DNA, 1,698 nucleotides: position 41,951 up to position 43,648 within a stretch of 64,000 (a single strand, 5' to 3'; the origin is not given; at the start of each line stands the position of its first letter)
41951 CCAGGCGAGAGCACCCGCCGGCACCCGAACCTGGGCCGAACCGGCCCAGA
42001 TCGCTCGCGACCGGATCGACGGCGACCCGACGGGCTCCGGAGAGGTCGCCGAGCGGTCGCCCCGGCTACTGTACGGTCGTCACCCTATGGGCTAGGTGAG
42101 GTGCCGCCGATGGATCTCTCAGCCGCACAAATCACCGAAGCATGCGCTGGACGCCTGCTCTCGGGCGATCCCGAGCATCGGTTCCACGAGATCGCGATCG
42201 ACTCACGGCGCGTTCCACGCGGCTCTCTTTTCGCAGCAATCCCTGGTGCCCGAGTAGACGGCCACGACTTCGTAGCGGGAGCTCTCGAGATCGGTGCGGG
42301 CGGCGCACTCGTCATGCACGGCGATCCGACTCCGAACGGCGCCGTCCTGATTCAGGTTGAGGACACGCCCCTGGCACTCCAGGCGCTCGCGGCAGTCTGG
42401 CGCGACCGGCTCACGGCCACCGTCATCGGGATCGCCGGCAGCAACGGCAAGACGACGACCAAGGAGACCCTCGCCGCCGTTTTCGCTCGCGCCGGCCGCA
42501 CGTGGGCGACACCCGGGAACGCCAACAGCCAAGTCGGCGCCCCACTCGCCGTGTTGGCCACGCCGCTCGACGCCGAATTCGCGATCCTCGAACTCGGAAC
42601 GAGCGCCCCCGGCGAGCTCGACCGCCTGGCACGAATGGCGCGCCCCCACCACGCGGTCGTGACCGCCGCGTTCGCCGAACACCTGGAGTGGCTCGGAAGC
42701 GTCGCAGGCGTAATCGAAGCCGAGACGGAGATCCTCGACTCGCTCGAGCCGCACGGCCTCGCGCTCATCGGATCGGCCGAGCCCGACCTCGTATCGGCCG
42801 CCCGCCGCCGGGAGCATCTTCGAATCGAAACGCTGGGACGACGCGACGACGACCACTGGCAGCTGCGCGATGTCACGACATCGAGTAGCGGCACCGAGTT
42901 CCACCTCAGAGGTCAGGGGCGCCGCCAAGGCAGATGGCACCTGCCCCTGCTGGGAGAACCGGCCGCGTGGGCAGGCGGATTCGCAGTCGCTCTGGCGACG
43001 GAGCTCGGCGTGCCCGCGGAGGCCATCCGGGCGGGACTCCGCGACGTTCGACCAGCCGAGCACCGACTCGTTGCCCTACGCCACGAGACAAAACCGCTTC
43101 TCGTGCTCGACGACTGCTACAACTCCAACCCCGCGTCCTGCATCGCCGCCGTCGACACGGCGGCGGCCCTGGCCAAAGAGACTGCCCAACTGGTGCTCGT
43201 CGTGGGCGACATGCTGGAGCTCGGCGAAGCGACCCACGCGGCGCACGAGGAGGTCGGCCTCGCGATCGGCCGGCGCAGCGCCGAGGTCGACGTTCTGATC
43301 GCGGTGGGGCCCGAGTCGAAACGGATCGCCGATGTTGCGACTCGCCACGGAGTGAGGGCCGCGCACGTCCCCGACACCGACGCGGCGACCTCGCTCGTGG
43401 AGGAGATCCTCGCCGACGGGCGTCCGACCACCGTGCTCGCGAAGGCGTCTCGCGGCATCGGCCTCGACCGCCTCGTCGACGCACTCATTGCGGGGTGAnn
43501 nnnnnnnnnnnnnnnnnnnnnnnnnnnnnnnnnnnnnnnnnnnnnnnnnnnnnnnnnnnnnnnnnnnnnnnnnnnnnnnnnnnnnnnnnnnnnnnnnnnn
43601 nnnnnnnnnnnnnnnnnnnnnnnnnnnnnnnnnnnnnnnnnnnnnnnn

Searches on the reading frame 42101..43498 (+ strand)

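Call 51: search_protein_families(library=pfam, proteins=[window:42101-43498:+], max_evalue=0.0001)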
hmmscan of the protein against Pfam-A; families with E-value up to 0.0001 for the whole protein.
window:42101-43498:+ (465 aa): 3 families
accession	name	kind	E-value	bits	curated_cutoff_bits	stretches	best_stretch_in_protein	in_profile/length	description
PF08245.18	Mur_ligase_M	-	2.1e-27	96.8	24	1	111-286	1-187/200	Mur ligase middle domain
PF02875.26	Mur_ligase_C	-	7.4e-15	56.3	28.4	1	328-450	7-126/127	Mur ligase, glutamate ligase domain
PF01225.30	Mur_ligase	-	8.5e-09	36.1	21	1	28-98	2-92/95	Mur ligase family, catalytic domain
